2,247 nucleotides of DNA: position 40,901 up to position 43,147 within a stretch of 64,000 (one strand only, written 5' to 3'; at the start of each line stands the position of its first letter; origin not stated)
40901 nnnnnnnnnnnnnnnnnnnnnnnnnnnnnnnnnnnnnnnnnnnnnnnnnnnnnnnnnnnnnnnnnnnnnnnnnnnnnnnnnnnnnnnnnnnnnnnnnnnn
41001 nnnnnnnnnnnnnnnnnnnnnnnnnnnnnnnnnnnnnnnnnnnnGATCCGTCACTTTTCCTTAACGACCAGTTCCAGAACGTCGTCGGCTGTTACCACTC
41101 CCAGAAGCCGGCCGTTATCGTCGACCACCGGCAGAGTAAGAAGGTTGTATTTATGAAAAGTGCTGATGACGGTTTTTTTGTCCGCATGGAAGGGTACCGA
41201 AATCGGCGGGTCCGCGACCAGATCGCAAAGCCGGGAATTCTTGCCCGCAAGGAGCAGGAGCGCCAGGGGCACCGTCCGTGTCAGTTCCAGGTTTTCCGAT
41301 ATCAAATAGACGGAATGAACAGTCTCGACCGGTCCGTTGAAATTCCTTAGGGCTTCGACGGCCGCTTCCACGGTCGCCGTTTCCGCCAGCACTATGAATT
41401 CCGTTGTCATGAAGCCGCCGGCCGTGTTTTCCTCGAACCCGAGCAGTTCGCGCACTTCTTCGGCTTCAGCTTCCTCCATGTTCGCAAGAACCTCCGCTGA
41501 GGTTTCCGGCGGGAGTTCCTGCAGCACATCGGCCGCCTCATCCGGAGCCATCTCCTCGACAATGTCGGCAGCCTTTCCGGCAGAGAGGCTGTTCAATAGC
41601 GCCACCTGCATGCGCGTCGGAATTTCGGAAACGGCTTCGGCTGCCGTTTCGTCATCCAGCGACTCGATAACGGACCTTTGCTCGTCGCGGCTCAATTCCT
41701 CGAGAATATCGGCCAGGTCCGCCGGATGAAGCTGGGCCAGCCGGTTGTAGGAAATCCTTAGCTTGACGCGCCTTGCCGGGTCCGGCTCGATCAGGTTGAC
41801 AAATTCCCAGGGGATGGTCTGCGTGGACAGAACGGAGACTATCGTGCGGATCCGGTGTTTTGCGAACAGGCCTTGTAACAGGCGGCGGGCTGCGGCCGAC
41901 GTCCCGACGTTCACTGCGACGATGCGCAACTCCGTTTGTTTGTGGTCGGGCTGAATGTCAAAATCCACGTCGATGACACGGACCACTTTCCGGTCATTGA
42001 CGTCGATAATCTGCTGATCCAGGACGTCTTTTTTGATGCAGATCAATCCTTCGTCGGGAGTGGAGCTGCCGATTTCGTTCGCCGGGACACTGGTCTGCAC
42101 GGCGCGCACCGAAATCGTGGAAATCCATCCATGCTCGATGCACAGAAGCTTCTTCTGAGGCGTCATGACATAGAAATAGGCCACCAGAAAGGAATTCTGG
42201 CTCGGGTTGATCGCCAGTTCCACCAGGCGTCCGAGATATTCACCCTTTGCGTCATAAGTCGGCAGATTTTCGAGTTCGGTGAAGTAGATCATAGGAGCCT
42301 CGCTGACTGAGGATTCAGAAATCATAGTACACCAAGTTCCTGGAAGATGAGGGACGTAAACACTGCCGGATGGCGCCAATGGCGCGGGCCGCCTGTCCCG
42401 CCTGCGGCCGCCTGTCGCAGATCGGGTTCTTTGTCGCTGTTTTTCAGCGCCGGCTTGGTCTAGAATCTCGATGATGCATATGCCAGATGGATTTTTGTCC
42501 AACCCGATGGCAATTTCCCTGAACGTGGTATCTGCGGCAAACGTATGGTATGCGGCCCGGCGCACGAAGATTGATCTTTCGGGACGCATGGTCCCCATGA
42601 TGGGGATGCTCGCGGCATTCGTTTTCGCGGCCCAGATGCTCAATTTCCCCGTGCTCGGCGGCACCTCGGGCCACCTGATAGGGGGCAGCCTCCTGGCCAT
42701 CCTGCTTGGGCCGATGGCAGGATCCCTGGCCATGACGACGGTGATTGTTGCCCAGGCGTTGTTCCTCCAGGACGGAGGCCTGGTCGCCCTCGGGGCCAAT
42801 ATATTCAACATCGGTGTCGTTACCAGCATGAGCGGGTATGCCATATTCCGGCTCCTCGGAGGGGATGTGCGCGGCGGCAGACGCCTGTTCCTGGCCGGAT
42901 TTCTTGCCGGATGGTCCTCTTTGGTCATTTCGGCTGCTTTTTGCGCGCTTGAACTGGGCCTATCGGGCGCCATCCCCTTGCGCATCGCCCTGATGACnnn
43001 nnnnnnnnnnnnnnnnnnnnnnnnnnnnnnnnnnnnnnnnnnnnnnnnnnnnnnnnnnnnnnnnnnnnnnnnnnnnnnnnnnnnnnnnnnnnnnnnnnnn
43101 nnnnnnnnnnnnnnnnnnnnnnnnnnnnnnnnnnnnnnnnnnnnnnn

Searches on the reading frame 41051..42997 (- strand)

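Call 28: search_protein_families(library=pfam, proteins=[window:41051-42997:-], max_evalue=0.00001)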
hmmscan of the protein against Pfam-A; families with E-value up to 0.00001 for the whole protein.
window:41051-42997:- (648 aa): 3 families
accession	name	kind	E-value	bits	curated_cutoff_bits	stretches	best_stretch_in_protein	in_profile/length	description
PF03448.22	MgtE_N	-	2.8e-27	95.7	25.9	1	423-524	1-102/102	MgtE intracellular N domain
PF00571.33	CBS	-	2.2e-14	54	24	1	592-645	3-56/57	CBS domain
PF05239.21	PRC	-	3.7e-07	30.5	21.2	0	236-272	3-39/78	PRC-barrel domain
